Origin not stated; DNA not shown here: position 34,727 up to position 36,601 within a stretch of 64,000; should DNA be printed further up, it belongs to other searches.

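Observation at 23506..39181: AT-richer ~15.7 kb accessory island encoding an unassigned catabolic pathway with a NitT/TauT-type importer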

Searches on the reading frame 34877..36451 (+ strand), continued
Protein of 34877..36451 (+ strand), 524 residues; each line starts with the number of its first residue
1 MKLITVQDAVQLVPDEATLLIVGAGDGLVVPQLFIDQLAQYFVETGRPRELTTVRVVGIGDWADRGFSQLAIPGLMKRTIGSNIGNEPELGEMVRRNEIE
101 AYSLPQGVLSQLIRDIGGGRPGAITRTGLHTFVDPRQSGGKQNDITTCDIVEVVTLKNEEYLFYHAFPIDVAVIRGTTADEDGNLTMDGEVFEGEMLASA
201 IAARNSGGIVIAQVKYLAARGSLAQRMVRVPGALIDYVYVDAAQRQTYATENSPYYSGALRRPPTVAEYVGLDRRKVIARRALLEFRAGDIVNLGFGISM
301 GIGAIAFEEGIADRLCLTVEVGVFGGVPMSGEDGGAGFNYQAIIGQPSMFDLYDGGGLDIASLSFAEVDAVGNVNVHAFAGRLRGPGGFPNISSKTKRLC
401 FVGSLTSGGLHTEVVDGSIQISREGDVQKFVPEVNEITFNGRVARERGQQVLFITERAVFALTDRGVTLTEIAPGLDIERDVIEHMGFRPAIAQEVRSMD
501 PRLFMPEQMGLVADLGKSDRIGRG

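Call 21: find_encoding_contigs(protein=P0014, flank=10000, max_places=2)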
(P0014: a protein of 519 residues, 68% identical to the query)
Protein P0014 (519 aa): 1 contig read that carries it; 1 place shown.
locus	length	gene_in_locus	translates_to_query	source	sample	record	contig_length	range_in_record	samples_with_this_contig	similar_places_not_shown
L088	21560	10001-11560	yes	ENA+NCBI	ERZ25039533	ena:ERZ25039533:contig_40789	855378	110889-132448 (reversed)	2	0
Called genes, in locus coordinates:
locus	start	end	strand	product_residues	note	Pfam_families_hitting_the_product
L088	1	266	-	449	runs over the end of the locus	PF01315:Ald_Xan_dh_C, PF02738:MoCoBD_1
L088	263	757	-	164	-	PF00111:Fer2 (weak), PF13085:Fer2_3 (weak), PF01799:Fer2_2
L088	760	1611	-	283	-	PF00941:FAD_binding_5, PF03450:CO_deh_flav_C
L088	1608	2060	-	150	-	PF06240:COXG, PF10604:Polyketide_cyc2, PF10698:DUF2505 (faint)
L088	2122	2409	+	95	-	PF03992:ABM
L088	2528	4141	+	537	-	PF01266:DAO (faint), PF00732:GMC_oxred_N, PF05199:GMC_oxred_C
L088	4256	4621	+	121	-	-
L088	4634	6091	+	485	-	PF00171:Aldedh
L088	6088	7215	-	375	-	PF01168:Ala_racemase_N, PF00842:Ala_racemase_C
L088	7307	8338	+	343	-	PF00356:LacI, PF00532:Peripla_BP_1, PF13407:Peripla_BP_4, PF13377:Peripla_BP_3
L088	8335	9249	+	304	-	PF00701:DHDPS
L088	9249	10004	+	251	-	PF00106:adh_short, PF08659:KR, PF23441:SDR (weak), PF13561:adh_short_C2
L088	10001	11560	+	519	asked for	PF01144:CoA_trans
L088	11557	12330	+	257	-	PF00378:ECH_1, PF16113:ECH_2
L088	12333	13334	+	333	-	PF00296:Bac_luciferase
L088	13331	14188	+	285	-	PF08501:Shikimate_dh_N, PF01488:Shikimate_DH, PF18317:SDH_C (weak)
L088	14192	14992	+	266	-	PF01557:FAA_hydrolase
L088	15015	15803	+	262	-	PF02633:Creatininase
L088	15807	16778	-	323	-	PF02653:BPD_transp_2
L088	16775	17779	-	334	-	PF02653:BPD_transp_2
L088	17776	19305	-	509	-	PF00005:ABC_tran, PF13304:AAA_21 (faint), PF00005:ABC_tran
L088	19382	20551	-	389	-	PF13407:Peripla_BP_4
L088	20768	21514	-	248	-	PF01791:DeoC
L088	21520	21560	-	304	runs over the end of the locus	PF01261:AP_endonuc_2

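Call 23: find_related_loci(query=window:34877-36451:+, collection=metagenome_contigs, flank=10000)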
Query window:34877-36451:+ (524 aa) in metagenome_contigs; peptide patterns used: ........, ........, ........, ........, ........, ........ (x = any residue, [..] = any of these).
174 stretches matched a pattern; 46 encode a relative of the query (tblastn E <= 1e-3); 46 distinct loci.
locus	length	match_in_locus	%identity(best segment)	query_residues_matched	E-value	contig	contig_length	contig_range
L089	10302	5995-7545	65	1-517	0e+0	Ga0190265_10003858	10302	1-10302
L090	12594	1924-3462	49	2-512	5e-150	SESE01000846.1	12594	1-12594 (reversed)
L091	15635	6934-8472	49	2-512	5e-150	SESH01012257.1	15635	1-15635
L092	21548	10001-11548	49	2-515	2e-149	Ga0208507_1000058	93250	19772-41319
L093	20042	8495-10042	49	2-515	2e-147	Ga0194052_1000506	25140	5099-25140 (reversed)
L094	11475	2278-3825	49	2-515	2e-147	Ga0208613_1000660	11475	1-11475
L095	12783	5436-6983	49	2-515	4e-147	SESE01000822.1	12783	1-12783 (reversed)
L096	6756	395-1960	44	2-517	2e-137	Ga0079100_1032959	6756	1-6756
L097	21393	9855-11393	46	2-511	7e-136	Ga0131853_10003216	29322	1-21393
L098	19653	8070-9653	43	1-522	2e-135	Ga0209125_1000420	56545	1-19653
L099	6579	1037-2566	47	2-511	1e-134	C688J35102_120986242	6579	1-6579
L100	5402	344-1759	47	45-511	3e-134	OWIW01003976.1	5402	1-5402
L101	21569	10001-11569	44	2-523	2e-132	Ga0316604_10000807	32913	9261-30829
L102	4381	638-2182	45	2-511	3e-131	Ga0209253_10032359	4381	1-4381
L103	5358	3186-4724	44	2-512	4e-130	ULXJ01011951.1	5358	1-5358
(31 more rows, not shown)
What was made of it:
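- Tried and rejected: Metagenome scan with the CoA-transferase (call 23).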

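Call 30: find_encoding_contigs(protein=P0012, flank=10000, max_places=1)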
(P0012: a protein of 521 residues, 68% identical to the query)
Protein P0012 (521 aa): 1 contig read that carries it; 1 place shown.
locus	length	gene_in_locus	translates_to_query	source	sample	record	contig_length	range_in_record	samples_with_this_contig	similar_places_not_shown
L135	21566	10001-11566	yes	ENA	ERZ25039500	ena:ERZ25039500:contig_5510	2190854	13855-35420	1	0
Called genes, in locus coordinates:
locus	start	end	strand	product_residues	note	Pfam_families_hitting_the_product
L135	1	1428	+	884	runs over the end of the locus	PF14691:Fer4_20, PF07992:Pyr_redox_2, PF13450:NAD_binding_8, PF00070:Pyr_redox (weak), PF01180:DHO_dh, PF01207:Dus, PF12838:Fer4_7, PF14697:Fer4_21, +2 more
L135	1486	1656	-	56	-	-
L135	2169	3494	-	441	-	PF01168:Ala_racemase_N, PF00842:Ala_racemase_C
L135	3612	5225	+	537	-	PF00890:FAD_binding_2 (faint), PF01266:DAO (weak), PF00732:GMC_oxred_N, PF05199:GMC_oxred_C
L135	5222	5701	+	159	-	-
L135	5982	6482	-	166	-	-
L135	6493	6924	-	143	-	-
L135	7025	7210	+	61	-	PF00171:Aldedh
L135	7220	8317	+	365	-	PF00356:LacI, PF00532:Peripla_BP_1, PF13407:Peripla_BP_4, PF13377:Peripla_BP_3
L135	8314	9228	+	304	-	PF00701:DHDPS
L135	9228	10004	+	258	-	PF00106:adh_short, PF08659:KR, PF13561:adh_short_C2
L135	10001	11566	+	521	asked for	PF01144:CoA_trans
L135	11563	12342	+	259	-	PF00378:ECH_1, PF16113:ECH_2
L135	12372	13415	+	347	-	PF00296:Bac_luciferase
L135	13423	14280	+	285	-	PF08501:Shikimate_dh_N, PF01488:Shikimate_DH (weak), PF18317:SDH_C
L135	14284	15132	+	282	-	PF01557:FAA_hydrolase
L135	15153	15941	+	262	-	PF02633:Creatininase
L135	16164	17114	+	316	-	PF02826:2-Hacid_dh_C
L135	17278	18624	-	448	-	-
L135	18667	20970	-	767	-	PF02775:TPP_enzyme_C (faint), PF00676:E1_dh, PF02779:Transket_pyr, PF02780:Transketolase_C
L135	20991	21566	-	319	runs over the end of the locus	PF13518:HTH_28 (weak), PF04198:Sugar-bind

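Call 31: find_encoding_contigs(protein=P0080, flank=10000, max_places=1)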
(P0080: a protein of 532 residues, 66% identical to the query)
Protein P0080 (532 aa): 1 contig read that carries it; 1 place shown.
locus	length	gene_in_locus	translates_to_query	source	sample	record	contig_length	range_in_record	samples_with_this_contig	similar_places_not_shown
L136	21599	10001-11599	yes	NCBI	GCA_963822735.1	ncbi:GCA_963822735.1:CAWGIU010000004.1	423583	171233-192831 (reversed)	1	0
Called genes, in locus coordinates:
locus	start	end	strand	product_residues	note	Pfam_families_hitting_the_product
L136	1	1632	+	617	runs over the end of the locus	PF27448:Rph_4th, PF00391:PEP-utilizers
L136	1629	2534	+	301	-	PF01326:PPDK_N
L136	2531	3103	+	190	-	PF13875:DUF4202 (faint)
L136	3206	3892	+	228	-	PF00392:GntR, PF07729:FCD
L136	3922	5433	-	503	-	PF00171:Aldedh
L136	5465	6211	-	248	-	PF04199:Cyclase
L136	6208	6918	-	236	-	PF00392:GntR, PF07729:FCD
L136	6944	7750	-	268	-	PF00106:adh_short, PF01370:Epimerase (weak), PF08659:KR, PF13561:adh_short_C2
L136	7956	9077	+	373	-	PF00923:TAL_FSA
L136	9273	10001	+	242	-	PF00106:adh_short, PF08659:KR, PF13561:adh_short_C2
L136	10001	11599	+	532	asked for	PF01144:CoA_trans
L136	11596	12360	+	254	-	PF00378:ECH_1, PF16113:ECH_2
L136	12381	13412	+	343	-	PF00296:Bac_luciferase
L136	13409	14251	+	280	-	PF08501:Shikimate_dh_N, PF01488:Shikimate_DH (weak), PF18317:SDH_C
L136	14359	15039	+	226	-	PF01557:FAA_hydrolase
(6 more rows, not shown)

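Call 32: find_encoding_contigs(protein=P0117, flank=10000, max_places=1)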
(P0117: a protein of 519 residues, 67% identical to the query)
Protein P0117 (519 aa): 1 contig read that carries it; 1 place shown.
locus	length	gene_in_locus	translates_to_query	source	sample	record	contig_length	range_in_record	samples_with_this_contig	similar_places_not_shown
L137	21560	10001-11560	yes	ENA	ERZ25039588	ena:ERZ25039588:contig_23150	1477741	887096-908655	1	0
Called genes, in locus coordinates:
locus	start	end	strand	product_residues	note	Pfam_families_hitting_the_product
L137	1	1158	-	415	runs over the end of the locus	PF01717:Meth_synt_2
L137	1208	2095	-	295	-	PF00753:Lactamase_B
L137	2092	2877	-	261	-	PF23441:SDR (weak), PF00106:adh_short, PF08659:KR, PF13561:adh_short_C2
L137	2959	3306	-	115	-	PF02452:PemK_toxin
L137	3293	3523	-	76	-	PF01402:RHH_1 (weak)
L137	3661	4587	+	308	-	PF00701:DHDPS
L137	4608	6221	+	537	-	PF01266:DAO (faint), PF00732:GMC_oxred_N, PF05199:GMC_oxred_C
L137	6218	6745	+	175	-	-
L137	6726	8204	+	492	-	PF00171:Aldedh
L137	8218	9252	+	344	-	PF00356:LacI, PF00532:Peripla_BP_1, PF13407:Peripla_BP_4, PF13377:Peripla_BP_3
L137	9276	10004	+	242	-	PF00106:adh_short, PF08659:KR, PF13561:adh_short_C2, PF23441:SDR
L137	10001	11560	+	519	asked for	PF01144:CoA_trans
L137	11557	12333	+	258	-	PF00378:ECH_1, PF16113:ECH_2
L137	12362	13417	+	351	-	PF00296:Bac_luciferase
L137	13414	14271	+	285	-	PF08501:Shikimate_dh_N, PF18317:SDH_C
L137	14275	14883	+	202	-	PF01557:FAA_hydrolase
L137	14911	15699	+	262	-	PF02633:Creatininase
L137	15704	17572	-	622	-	PF00392:GntR, PF07702:UTRA, PF01979:Amidohydro_1, PF07969:Amidohydro_3 (weak)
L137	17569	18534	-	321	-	PF00480:ROK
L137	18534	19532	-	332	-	PF02653:BPD_transp_2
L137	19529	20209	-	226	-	PF02653:BPD_transp_2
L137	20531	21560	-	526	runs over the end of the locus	PF00005:ABC_tran, PF13304:AAA_21 (faint), PF00005:ABC_tran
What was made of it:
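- Module-B-only clusters carry LacI regulators and CUT2 sugar transporters (calls 21, 32).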

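Call 37: search_dna_similar(query=window:34877-36451:+, collection=plasmids, mode=protein, max_rows=15)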
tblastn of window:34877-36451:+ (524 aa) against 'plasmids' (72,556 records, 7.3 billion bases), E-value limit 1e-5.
Records with a match: 425; places in all: 484; records where one place covers at least 80% of the query: 322.
Best place of each record, by identity: <60% 425.
By first word of the organism name: Rhizobium 126; Sinorhizobium 65; Paracoccus 15; Halobacterium 13; Caballeronia 12; Paraburkholderia 10; Phaeobacter 10; Sulfitobacter 9; Clostridium 9; Deinococcus 9; and 72 more.
By predicted mobility (MOB-suite, as given by PLSDB): non-mobilizable 226; conjugative 165; mobilizable 34.
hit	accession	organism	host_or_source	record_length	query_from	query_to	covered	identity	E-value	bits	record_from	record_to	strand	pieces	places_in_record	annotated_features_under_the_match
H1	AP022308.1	Burkholderia sp. SFA1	-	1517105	1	520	99%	51.5%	2e-160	512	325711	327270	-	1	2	acetate CoA-transferase YdiF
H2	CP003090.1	Burkholderia sp. YI23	-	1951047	1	520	99%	51.3%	5e-159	508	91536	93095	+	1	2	coenzyme A transferase domain protein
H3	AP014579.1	Burkholderia sp. RPE67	Riptortus pedestris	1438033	1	520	99%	51.2%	1e-158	506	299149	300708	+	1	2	acetate coA-transferase YdiF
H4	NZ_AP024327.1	Caballeronia sp. NK8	-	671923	1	520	99%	51.1%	2e-159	509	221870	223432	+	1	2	CoA-transferase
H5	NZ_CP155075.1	Paraburkholderia sp. PREW-6R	single cell,Phlox subulata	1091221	1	520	99%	49.4%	4e-153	491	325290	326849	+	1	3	none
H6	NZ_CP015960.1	Paraburkholderia caribensis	Mimosa,single cell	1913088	1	511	98%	49.7%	1e-155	498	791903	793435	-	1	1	none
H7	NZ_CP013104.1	Paraburkholderia caribensis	-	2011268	1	511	98%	49.5%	4e-155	497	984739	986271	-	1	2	none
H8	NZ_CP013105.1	Paraburkholderia caribensis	-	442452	1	520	99%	48.7%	5e-156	499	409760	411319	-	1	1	CoA-transferase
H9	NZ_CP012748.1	Paraburkholderia caribensis MBA4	soil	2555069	1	511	98%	49.3%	1e-154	495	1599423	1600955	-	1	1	none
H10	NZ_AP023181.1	Paraburkholderia sp. PGU19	Physopelta gutta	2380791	1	511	98%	48.9%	3e-152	488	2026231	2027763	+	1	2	none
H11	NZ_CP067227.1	Paracoccus sp. MC1862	pure cultures of bacteria,river bed soil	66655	2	515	98%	48.2%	1e-130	426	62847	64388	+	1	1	malonate decarboxylase subunit alpha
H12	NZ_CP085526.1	Sinorhizobium meliloti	Medicago,cell culture,lupulina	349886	2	511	97%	48.0%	2e-133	434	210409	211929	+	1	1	CoA-transferase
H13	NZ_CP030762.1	Rhizobium leguminosarum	Genomic DNA from Bacterial pure culture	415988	2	511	97%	48.0%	8e-131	427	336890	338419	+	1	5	CoA-transferase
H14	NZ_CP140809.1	Rhizobium beringeri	Trifolium pratense,whole organism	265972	2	511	97%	48.0%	2e-129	423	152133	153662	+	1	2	none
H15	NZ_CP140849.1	Rhizobium johnstonii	Trifolium pratense,whole organism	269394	2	511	97%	48.0%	2e-129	423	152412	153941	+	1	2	none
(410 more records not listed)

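Call 39: get_annotated_region(hit=H1, flank=9000)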
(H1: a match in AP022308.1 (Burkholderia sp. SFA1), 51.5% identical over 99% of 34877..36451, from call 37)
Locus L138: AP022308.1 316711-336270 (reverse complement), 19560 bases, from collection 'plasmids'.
description: Burkholderia sp. SFA1 plasmid BSFA1_p1 DNA, complete genome
organism: Burkholderia sp. SFA1 (NCBI taxid 341178)
taxonomy: Bacteria; Pseudomonadota; Betaproteobacteria; Burkholderiales; Burkholderiaceae; Burkholderia; Burkholderia sp. SFA1
host: -; source: -; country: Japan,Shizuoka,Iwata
typing (MOB-suite, as given by PLSDB): non-mobilizable
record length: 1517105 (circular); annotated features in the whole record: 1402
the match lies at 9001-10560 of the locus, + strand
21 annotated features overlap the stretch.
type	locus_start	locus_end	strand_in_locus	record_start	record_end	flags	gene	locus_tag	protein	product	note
CDS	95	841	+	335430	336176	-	-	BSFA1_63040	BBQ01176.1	short-chain dehydrogenase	-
CDS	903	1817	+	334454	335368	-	-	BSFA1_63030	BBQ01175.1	LysR family transcriptional regulator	-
CDS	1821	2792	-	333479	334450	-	-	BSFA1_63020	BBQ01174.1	LacI family transcriptional regulator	-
CDS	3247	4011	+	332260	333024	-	ssuC_2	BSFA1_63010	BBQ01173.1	ABC transporter permease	-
CDS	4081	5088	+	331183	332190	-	-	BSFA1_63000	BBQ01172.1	nitrate ABC transporter substrate-binding protein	-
CDS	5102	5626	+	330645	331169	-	-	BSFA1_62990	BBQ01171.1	MaoC family dehydratase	-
CDS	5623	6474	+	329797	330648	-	-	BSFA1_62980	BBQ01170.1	ABC transporter ATP-binding protein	-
CDS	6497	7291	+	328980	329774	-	-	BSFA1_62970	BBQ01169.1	enoyl-CoA hydratase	-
CDS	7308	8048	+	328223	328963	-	-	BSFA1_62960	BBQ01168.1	hypothetical protein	-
CDS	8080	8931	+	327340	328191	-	hpaG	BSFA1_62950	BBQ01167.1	2-hydroxyhepta-2,4-diene-1,7-dioate isomerase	-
CDS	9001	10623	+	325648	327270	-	-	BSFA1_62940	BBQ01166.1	acetate CoA-transferase YdiF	-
CDS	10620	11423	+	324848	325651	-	rifI_3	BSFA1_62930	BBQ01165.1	shikimate dehydrogenase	-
CDS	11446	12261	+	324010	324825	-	-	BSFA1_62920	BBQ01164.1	transcriptional regulator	-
CDS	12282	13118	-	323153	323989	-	-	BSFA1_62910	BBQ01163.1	3-ketoacyl-ACP reductase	-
CDS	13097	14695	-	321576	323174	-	-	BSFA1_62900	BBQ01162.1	acetate CoA-transferase YdiF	-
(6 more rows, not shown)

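Call 59: get_annotated_region(hit=H12, flank=9000)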
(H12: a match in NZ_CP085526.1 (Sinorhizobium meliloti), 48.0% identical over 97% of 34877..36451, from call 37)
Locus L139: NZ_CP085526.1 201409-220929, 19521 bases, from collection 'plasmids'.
description: Sinorhizobium meliloti strain L6-AK89 plasmid pCpl, complete sequence
organism: Sinorhizobium meliloti (NCBI taxid 382)
taxonomy: Bacteria; Pseudomonadota; Alphaproteobacteria; Hyphomicrobiales; Rhizobiaceae; Sinorhizobium; Sinorhizobium meliloti
host: -; source: Medicago,cell culture,lupulina; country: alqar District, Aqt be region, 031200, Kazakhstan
typing (MOB-suite, as given by PLSDB): conjugative; replicon rep_cluster_471; relaxase MOBP; mating-pair formation MPF_T
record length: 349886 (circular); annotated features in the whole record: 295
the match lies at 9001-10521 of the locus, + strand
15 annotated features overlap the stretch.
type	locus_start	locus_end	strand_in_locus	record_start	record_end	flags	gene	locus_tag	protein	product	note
CDS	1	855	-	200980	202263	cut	repA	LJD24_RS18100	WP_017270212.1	plasmid partitioning protein RepA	-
CDS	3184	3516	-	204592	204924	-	-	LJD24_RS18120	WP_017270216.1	DUF736 family protein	-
CDS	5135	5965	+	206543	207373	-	-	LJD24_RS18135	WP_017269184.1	thiamine pyrophosphate-dependent enzyme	-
CDS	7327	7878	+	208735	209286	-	-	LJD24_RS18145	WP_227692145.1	poly(R)-hydroxyalkanoic acid synthase subunit PhaE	-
CDS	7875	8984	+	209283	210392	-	phaC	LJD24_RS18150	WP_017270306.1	class III poly(R)-hydroxyalkanoic acid synthase subunit PhaC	-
CDS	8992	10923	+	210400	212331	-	-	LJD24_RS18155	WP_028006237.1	CoA-transferase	-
CDS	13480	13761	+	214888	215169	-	-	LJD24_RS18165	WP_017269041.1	ribbon-helix-helix domain-containing protein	-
CDS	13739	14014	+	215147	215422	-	-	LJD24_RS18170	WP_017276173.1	type II toxin-antitoxin system RelE/ParE family toxin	GO:0030541 - plasmid partitioning [Evidence IEA]; GO:0051290 - protein heterotetramerization [Evidence IEA]; GO:0009432 ...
CDS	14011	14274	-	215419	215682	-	-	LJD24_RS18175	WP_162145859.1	hypothetical protein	-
CDS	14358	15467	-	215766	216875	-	-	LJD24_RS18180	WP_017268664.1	ionic transporter y4hA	-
CDS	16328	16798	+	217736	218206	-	-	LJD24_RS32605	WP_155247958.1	hypothetical protein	-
CDS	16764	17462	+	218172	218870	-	-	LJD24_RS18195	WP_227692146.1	hypothetical protein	-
CDS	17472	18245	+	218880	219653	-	-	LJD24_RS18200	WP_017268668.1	DUF6118 family protein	-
CDS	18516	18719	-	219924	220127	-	-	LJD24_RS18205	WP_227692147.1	hypothetical protein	-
CDS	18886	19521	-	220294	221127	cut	-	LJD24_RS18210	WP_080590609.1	beta-propeller fold lactonase family protein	-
